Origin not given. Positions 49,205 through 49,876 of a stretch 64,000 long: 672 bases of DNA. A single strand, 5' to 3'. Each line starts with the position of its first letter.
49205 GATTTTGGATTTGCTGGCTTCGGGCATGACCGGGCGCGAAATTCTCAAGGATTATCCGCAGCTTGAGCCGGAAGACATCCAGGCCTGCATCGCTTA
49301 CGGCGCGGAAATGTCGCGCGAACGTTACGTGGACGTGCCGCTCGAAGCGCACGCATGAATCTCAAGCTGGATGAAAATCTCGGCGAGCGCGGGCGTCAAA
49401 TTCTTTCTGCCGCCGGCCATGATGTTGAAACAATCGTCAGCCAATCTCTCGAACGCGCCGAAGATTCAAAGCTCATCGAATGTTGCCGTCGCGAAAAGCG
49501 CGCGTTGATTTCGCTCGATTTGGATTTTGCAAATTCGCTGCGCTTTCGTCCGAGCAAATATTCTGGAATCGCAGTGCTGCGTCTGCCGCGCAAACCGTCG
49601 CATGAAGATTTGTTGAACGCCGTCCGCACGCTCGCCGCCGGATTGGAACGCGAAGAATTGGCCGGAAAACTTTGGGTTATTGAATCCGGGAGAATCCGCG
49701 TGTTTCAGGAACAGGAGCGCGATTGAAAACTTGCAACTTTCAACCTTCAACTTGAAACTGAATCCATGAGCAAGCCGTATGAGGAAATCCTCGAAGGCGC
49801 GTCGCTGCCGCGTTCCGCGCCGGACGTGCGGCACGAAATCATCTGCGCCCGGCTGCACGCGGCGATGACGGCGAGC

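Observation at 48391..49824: Two toxin-antitoxin cassettes each bounded by direct copies of the leader plus 5' end of a Uma2 nuclease gene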

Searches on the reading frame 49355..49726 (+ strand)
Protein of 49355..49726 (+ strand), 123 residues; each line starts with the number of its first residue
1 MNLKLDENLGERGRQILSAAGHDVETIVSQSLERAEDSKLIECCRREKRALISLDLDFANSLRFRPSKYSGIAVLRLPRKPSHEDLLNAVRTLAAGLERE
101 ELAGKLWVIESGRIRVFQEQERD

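Call 7: search_protein_families(library=pfam, proteins=[window:49355-49726:+], max_evalue=0.01)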
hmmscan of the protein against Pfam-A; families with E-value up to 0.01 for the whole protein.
window:49355-49726:+ (123 aa): 1 family
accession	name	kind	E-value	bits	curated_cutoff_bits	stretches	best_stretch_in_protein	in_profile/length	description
PF18480.7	DUF5615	-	4.5e-20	72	23.8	1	1-111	1-109/110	Domain of unknown function (DUF5615)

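Call 8: search_protein_families(library=ncbifam, proteins=[window:49355-49726:+], max_evalue=0.01)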
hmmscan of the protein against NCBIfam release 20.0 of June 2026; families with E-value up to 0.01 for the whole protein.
window:49355-49726:+ (123 aa): 0 families

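Call 17: find_homologous_proteins(query=window:49355-49726:+, max_evalue=1e-20)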
Query window:49355-49726:+ (123 aa): 1192 proteins with E <= 1e-20 among 1281 candidates; the best 120 are listed.
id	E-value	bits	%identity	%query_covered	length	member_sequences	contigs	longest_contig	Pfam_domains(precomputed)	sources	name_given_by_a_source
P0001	6.8e-66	237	93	100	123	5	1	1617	PF18480.8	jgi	jgi:predicted nuclease of predicted toxin-antitoxin system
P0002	2.9e-64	232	91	98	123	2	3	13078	PF18480.8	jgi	jgi:predicted nuclease of predicted toxin-antitoxin system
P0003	1.2e-60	220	82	100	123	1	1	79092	PF18480.8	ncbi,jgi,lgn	ncbi:MAG TPA: DUF5615 family PIN-like protein [Verrucomicrobiae bacterium]|jgi:predicted nuclease of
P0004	5.6e-60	218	80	100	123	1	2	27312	PF18480.8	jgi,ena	jgi:predicted nuclease of predicted toxin-antitoxin system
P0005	3.2e-59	216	82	100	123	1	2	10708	PF18480.8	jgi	jgi:predicted nuclease of predicted toxin-antitoxin system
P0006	3.3e-59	216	81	100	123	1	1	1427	PF18480.8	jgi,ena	jgi:predicted nuclease of predicted toxin-antitoxin system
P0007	6.1e-59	215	84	98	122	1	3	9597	PF18480.8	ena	-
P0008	7.1e-59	215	82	99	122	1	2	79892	PF18480.8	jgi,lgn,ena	-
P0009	1.2e-58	214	84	98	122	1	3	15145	PF18480.8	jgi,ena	jgi:predicted nuclease of predicted toxin-antitoxin system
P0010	1.4e-58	214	82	99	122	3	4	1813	PF18480.8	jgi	jgi:predicted nuclease of predicted toxin-antitoxin system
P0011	1.7e-58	213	83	98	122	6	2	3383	PF18480.8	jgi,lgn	jgi:predicted nuclease of predicted toxin-antitoxin system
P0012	3.4e-58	212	80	100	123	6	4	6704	PF18480.8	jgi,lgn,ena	jgi:hypothetical protein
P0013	4.5e-58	212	80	100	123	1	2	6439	PF18480.8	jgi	jgi:predicted nuclease of predicted toxin-antitoxin system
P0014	4.7e-58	212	79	100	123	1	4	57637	PF18480.8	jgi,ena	jgi:predicted nuclease of predicted toxin-antitoxin system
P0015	4.8e-58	212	83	98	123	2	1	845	PF18480.8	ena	-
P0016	6.4e-58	212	79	100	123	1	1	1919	PF18480.8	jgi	jgi:predicted nuclease of predicted toxin-antitoxin system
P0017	7.6e-58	211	80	100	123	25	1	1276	PF18480.8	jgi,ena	jgi:predicted nuclease of predicted toxin-antitoxin system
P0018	1.1e-57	211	80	99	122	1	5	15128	PF18480.8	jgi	jgi:predicted nuclease of predicted toxin-antitoxin system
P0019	1.2e-57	211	82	100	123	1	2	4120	PF18480.8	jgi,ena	jgi:predicted nuclease of predicted toxin-antitoxin system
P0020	1.2e-57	211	80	99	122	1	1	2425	PF18480.8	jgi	jgi:predicted nuclease of predicted toxin-antitoxin system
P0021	4.1e-57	209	79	100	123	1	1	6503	PF18480.8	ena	-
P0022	5.5e-57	209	80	100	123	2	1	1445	PF18480.8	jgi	jgi:predicted nuclease of predicted toxin-antitoxin system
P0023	6.6e-57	208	78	100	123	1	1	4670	PF18480.8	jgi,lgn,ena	-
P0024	6.7e-57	208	78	100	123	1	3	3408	PF18480.8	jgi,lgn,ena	jgi:predicted nuclease of predicted toxin-antitoxin system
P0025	6.9e-57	208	81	97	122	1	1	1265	PF18480.8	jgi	-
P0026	7.4e-57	208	80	100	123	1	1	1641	PF18480.8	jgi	jgi:predicted nuclease of predicted toxin-antitoxin system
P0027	7.5e-57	208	80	100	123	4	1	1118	PF18480.8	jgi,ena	-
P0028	9.8e-57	208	79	99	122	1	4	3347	PF18480.8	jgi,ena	-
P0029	1.0e-56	208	79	100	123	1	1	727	PF18480.8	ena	-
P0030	1.5e-56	207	79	100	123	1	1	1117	PF18480.8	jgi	jgi:predicted nuclease of predicted toxin-antitoxin system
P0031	1.9e-56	207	80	99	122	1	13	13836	PF18480.8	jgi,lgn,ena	jgi:predicted nuclease of predicted toxin-antitoxin system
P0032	2.0e-56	207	80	100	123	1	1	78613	PF18480.8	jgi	jgi:hypothetical protein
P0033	2.0e-56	207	80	100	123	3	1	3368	PF18480.8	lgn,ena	-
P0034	2.2e-56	207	79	100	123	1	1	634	PF18480.8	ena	-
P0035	4.8e-56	205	78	99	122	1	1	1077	PF18480.8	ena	-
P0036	4.9e-56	205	78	100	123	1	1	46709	PF18480.8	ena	-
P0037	5.0e-56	205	78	100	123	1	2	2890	PF18480.8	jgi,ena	jgi:hypothetical protein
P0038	5.4e-56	205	78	99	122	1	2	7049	PF18480.8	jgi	jgi:predicted nuclease of predicted toxin-antitoxin system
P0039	1.1e-55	204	78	100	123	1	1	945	PF18480.8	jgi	jgi:predicted nuclease of predicted toxin-antitoxin system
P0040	1.7e-55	204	78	100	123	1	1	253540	PF18480.8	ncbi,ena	-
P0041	1.7e-55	204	80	100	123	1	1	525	PF18480.8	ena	-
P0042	2.5e-55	203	80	98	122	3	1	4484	PF18480.8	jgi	jgi:predicted nuclease of predicted toxin-antitoxin system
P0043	2.9e-55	203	82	97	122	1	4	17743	PF18480.8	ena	-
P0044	6.0e-55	202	76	98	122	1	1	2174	PF18480.8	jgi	jgi:predicted nuclease of predicted toxin-antitoxin system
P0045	6.5e-55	202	80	98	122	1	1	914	PF18480.8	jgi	-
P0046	7.2e-55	202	82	97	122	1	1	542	PF18480.8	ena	-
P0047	1.3e-54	201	77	100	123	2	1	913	PF18480.8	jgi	jgi:predicted nuclease of predicted toxin-antitoxin system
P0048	2.0e-54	200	77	99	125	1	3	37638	PF18480.8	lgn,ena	-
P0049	3.7e-54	199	79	99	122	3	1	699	PF18480.8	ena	-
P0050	3.8e-54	199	79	100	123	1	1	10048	PF18480.8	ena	-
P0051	8.0e-54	198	78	100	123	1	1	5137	PF18480.8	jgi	jgi:predicted nuclease of predicted toxin-antitoxin system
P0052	3.6e-53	196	78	98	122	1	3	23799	PF18480.8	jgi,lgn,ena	-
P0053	3.6e-53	196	78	100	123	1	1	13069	PF18480.8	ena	-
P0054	3.9e-53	196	76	100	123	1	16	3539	PF18480.8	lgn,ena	-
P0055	4.2e-53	196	76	100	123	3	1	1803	PF18480.8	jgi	jgi:predicted nuclease of predicted toxin-antitoxin system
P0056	6.9e-53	195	76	98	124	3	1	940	PF18480.8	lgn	-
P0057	1.7e-52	194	75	99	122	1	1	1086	PF18480.8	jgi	jgi:predicted nuclease of predicted toxin-antitoxin system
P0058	2.7e-52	193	73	98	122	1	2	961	PF18480.8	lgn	-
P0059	3.9e-52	193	73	100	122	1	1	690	PF18480.8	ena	-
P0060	4.0e-52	193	74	98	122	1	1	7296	PF18480.8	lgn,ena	-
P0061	5.0e-52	193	77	98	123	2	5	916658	PF18480.8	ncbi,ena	ncbi:MAG: DUF5615 family PIN-like protein [Limisphaerales bacterium]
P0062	6.9e-52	192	72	100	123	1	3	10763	PF18480.8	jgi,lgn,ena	-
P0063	1.3e-51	191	75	100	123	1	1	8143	PF18480.8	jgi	jgi:predicted nuclease of predicted toxin-antitoxin system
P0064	1.6e-51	191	74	98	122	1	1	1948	PF18480.8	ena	-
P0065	2.8e-51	190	76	100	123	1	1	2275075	PF18480.8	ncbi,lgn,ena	-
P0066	3.3e-51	190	73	98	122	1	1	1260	PF18480.8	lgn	-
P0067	6.9e-51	189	73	98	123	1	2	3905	PF18480.8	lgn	-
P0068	7.1e-51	189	70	98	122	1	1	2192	PF18480.8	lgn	-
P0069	9.8e-51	188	83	89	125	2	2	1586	PF18480.8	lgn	-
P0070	1.1e-50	188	74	98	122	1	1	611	PF18480.8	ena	-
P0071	1.7e-50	188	72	99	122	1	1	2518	PF18480.8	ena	-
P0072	7.9e-50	185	74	98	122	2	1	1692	PF18480.8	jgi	jgi:hypothetical protein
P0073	1.2e-49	185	71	99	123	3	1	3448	PF18480.8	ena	-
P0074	1.8e-48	181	71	98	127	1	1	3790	PF18480.8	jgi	jgi:predicted nuclease of predicted toxin-antitoxin system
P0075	2.2e-48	181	69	98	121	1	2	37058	PF18480.8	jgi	-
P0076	4.2e-48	180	72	97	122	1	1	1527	PF18480.8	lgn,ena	-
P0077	4.3e-48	180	72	98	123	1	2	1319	PF18480.8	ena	-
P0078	7.3e-48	179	70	99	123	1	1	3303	PF18480.8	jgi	jgi:predicted nuclease of predicted toxin-antitoxin system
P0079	7.6e-48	179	76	100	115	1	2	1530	PF18480.8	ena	-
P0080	1.3e-47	178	71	98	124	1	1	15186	PF18480.8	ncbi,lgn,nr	ncbi:MAG: DUF5615 family PIN-like protein [Planctomycetes bacterium]|nr:DUF5615 family PIN-like prot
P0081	1.1e-46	175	67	97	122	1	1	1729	PF18480.8,PF18478.8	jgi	jgi:predicted nuclease of predicted toxin-antitoxin system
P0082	1.9e-46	175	83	84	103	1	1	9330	PF18480.8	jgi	-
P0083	2.3e-46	174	67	100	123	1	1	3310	PF18480.8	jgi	jgi:predicted nuclease of predicted toxin-antitoxin system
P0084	5.3e-46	173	68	98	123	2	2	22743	PF18480.8,PF18478.8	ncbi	ncbi:MAG: DUF5615 family PIN-like protein [Limisphaerales bacterium]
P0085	6.1e-46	173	79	81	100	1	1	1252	PF18480.8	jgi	jgi:predicted nuclease of predicted toxin-antitoxin system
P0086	7.5e-46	173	67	100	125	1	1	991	PF18480.8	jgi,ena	-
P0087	8.7e-46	172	83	80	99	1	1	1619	PF18480.8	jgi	jgi:predicted nuclease of predicted toxin-antitoxin system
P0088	1.6e-45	172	68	98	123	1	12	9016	PF18480.8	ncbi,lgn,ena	-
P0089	3.6e-45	170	67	97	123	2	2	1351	PF18480.8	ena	-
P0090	4.2e-45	170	65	98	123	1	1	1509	PF18480.8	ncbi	-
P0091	5.4e-45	170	74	90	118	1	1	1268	PF18480.8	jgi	-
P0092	7.5e-45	169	66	98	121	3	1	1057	PF18480.8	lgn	-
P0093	1.1e-44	169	66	98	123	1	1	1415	PF18480.8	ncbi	-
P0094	1.2e-44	169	68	97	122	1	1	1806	PF18480.8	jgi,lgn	jgi:predicted nuclease of predicted toxin-antitoxin system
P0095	1.5e-44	168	67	100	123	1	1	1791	PF18480.8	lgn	-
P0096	1.7e-44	168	65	97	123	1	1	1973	PF18480.8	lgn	-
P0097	3.2e-44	167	65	98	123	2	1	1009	PF18480.8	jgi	jgi:predicted nuclease of predicted toxin-antitoxin system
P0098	3.5e-44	167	64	97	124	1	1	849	PF18480.8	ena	-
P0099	3.6e-44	167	64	97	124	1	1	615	PF18480.8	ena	-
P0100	5.1e-44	167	64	98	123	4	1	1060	PF18480.8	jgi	-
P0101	5.5e-44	167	64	98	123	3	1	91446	PF18480.8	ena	-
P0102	9.6e-44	166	66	100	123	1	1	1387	PF18480.8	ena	-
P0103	1.1e-43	166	63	98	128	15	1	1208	PF18480.8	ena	-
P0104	1.3e-43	165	63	98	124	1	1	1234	PF18480.8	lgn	-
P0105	1.5e-43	165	65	98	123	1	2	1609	PF18480.8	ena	-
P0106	1.7e-43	165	64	98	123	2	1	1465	PF18480.8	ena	-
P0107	1.7e-43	165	78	81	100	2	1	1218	PF18480.8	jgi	jgi:predicted nuclease of predicted toxin-antitoxin system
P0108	1.8e-43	165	63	97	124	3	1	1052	PF18480.8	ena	-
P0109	2.3e-43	165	66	98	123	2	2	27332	PF18480.8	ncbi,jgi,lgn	jgi:predicted nuclease of predicted toxin-antitoxin system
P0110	2.3e-43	165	62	98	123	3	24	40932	PF18480.8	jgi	jgi:predicted nuclease of predicted toxin-antitoxin system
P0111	3.2e-43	164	63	98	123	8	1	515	PF18480.8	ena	-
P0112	3.4e-43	164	62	98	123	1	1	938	PF18480.8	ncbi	-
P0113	3.5e-43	164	63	100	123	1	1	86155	PF18480.8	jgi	jgi:predicted nuclease of predicted toxin-antitoxin system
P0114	4.7e-43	164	63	98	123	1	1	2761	PF18480.8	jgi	jgi:predicted nuclease of predicted toxin-antitoxin system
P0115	5.3e-43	163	64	98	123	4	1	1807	PF18480.8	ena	-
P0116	6.3e-43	163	61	99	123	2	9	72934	PF18480.8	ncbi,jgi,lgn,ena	ncbi:MAG: DUF5615 family PIN-like protein [Verrucomicrobiota bacterium]|jgi:predicted nuclease of pr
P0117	1.0e-42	163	63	98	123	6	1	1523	PF18480.8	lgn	-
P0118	1.7e-42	162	63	98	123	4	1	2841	PF18480.8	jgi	jgi:predicted nuclease of predicted toxin-antitoxin system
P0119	1.7e-42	162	61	98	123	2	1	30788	PF18480.8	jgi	jgi:predicted nuclease of predicted toxin-antitoxin system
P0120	1.9e-42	162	62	98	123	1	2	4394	PF18480.8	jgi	-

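Call 18: find_encoding_contigs(protein=P0002, flank=4000, max_places=4)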
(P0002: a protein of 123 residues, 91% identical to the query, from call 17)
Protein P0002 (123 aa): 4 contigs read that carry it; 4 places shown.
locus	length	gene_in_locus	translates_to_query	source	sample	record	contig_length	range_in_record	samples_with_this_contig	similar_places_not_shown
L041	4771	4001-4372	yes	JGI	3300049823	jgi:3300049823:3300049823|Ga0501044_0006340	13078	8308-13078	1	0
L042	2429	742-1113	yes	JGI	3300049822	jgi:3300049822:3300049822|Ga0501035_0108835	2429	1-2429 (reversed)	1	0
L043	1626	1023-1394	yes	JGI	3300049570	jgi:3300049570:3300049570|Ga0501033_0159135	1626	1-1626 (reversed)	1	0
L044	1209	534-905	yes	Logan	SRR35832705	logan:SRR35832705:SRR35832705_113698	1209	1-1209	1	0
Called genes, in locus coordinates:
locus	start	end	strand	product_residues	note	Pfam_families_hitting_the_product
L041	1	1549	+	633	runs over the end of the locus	PF07953:Toxin_R_bind_N (faint), PF13385:Laminin_G_3, PF00354:Pentaxin, PF00801:PKD (faint), PF13927:Ig_3, PF18911:PKD_4 (faint), PF21027:Sde0182_C (weak)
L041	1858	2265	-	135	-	PF04325:DUF465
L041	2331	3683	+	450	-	PF00919:UPF0004, PF04055:Radical_SAM, PF01938:TRAM (weak)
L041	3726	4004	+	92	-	PF04255:DUF433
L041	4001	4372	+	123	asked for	PF18480:DUF5615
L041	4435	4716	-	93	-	-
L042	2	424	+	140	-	?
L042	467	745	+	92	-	PF04255:DUF433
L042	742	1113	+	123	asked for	PF18480:DUF5615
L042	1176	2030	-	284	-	-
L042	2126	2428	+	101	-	?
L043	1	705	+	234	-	PF04055:Radical_SAM, PF01938:TRAM (weak)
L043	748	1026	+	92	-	PF04255:DUF433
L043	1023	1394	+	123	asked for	PF18480:DUF5615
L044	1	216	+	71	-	?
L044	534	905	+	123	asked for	PF18480:DUF5615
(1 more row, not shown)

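Call 19: find_encoding_contigs(protein=P0003, flank=4000, max_places=3)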
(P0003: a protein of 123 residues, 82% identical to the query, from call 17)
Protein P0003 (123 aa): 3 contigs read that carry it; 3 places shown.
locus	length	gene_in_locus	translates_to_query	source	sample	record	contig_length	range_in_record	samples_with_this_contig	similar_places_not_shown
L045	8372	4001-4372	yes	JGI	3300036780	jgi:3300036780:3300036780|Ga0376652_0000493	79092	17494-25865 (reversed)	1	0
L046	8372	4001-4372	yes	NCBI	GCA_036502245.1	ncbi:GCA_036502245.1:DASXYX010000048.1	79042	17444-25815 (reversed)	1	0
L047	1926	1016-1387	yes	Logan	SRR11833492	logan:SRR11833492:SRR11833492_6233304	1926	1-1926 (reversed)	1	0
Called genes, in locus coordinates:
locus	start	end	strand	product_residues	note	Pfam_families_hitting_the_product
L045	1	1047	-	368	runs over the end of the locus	PF12826:HHH_2, PF14520:HHH_5 (weak), PF02481:DNA_processg_A, PF18306:LDcluster4 (faint), PF17782:WHD_DprA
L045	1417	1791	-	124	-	PF01245:Ribosomal_L19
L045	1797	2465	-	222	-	PF01746:tRNA_m1G_MT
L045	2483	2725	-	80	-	PF13083:KH_KhpA-B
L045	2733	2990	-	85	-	PF00886:Ribosomal_S16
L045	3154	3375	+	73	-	-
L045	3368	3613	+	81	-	-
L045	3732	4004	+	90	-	PF04255:DUF433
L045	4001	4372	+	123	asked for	PF18480:DUF5615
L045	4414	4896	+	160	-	PF05685:Uma2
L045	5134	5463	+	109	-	PF19897:DUF6370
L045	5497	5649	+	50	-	-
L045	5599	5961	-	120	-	-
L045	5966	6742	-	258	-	PF00977:His_biosynth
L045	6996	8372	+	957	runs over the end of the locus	PF07995:GSDH, PF13442:Cytochrome_CBB3 (faint)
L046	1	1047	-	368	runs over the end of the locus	PF12826:HHH_2, PF14520:HHH_5 (weak), PF02481:DNA_processg_A, PF18306:LDcluster4 (faint), PF17782:WHD_DprA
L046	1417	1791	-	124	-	PF01245:Ribosomal_L19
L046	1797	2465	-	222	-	PF01746:tRNA_m1G_MT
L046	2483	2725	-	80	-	PF13083:KH_KhpA-B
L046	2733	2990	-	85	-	PF00886:Ribosomal_S16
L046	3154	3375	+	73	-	-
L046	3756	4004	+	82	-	PF04255:DUF433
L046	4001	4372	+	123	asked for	PF18480:DUF5615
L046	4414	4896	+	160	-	PF05685:Uma2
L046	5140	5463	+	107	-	PF19897:DUF6370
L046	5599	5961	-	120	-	-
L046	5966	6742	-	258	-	PF00977:His_biosynth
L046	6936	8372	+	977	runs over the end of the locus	PF07995:GSDH, PF13442:Cytochrome_CBB3 (faint)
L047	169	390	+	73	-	-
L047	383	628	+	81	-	-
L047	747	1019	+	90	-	PF04255:DUF433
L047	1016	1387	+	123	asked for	PF18480:DUF5615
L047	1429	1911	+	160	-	PF05685:Uma2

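Call 20: find_encoding_contigs(protein=P0008, flank=4000, max_places=3)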
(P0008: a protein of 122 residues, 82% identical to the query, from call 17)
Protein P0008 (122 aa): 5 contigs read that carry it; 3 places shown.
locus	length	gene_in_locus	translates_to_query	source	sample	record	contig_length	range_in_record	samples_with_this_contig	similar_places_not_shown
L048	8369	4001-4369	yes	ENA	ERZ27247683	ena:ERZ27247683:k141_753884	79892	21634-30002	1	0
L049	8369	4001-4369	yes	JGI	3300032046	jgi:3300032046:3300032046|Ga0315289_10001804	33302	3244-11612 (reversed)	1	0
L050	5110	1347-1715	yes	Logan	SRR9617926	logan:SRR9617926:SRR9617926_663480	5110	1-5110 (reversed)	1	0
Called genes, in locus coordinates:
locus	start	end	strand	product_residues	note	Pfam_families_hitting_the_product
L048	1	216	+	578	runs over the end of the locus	PF00920:ILVD_EDD_N, PF24877:ILV_EDD_C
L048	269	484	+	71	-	-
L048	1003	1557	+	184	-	-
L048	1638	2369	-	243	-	-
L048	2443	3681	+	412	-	PF00155:Aminotran_1_2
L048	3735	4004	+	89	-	PF04255:DUF433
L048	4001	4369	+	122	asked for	PF18480:DUF5615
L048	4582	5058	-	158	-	PF01850:PIN (weak)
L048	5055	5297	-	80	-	-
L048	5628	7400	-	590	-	PF04434:SWIM (faint), PF21810:DUF6880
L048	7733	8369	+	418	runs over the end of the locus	PF16491:Peptidase_M48_N, PF01435:Peptidase_M48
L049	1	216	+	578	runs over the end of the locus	PF00920:ILVD_EDD_N, PF24877:ILV_EDD_C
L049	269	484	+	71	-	-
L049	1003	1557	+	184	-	-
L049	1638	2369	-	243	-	-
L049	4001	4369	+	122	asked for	PF18480:DUF5615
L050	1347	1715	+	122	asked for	PF18480:DUF5615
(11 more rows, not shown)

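Call 27: find_encoding_contigs(protein=P0004, flank=3000, max_places=3)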
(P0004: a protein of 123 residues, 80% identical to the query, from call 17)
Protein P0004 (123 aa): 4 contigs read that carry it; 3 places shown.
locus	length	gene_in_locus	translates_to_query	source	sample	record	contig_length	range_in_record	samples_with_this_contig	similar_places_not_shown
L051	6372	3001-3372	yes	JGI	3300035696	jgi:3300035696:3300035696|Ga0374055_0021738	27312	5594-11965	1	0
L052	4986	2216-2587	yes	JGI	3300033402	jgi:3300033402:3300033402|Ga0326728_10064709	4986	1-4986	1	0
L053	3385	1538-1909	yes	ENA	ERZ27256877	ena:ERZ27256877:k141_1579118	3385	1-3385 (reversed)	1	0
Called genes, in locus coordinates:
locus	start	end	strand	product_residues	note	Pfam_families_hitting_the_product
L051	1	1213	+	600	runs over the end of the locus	PF00587:tRNA-synt_2b (weak), PF03129:HGTP_anticodon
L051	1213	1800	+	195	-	PF09900:DUF2127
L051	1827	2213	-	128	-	PF01850:PIN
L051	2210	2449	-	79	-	PF02604:PhdYeFM_antitox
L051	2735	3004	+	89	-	PF04255:DUF433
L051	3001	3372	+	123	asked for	PF18480:DUF5615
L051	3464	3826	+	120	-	-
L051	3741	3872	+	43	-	-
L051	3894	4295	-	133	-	-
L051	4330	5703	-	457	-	PF10396:TrmE_N, PF12631:MnmE_helical, PF00350:Dynamin_N (faint), PF01926:MMR_HSR1, PF02421:FeoB_N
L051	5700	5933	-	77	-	-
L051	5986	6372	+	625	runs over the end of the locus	PF01869:BcrAD_BadFG, PF13580:SIS_2 (weak), PF22198:GKRP_SIS_2 (weak), PF22645:GKRP_SIS_N, PF20741:GKRP-like_C (weak)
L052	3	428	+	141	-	?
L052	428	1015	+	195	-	PF09900:DUF2127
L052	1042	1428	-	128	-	PF01850:PIN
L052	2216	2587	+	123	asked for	PF18480:DUF5615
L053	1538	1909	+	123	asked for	PF18480:DUF5615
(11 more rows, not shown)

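Call 28: find_encoding_contigs(protein=P0014, flank=3000, max_places=4)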
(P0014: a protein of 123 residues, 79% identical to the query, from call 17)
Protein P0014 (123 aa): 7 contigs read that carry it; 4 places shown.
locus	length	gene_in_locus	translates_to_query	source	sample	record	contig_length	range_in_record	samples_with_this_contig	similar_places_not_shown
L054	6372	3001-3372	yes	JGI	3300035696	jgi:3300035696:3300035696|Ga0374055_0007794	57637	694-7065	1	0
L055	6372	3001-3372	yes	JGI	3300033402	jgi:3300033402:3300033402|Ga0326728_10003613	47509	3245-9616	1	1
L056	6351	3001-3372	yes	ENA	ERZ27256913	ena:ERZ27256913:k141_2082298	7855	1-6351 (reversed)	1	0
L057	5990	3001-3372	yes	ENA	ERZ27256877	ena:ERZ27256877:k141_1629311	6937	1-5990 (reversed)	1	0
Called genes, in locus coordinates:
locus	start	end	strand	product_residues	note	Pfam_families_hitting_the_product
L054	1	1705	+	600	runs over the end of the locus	PF00587:tRNA-synt_2b (weak), PF03129:HGTP_anticodon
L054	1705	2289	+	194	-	PF09900:DUF2127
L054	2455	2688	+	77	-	PF02604:PhdYeFM_antitox (weak)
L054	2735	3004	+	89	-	PF04255:DUF433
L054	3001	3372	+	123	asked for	PF18480:DUF5615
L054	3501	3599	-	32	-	-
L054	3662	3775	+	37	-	-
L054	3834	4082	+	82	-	-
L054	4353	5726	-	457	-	PF10396:TrmE_N, PF12631:MnmE_helical, PF01926:MMR_HSR1, PF02421:FeoB_N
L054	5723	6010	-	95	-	-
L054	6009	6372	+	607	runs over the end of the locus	PF01869:BcrAD_BadFG, PF13580:SIS_2 (weak), PF22198:GKRP_SIS_2 (weak), PF22645:GKRP_SIS_N, PF20741:GKRP-like_C (faint)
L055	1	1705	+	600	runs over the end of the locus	PF00587:tRNA-synt_2b (weak), PF03129:HGTP_anticodon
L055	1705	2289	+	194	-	PF09900:DUF2127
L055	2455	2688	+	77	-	PF02604:PhdYeFM_antitox (weak)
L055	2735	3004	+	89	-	PF04255:DUF433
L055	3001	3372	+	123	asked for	PF18480:DUF5615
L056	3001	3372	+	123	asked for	PF18480:DUF5615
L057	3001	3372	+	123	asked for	PF18480:DUF5615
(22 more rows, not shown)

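Call 59: search_protein_families(library=pfam, proteins=[L045:3154-3375:+, L045:3368-3613:+], max_evalue=0.001)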
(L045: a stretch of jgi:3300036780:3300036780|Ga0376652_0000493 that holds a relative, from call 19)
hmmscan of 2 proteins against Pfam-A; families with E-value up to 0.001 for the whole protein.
L045:3154-3375:+ (73 aa): 0 families

L045:3368-3613:+ (81 aa): 0 families
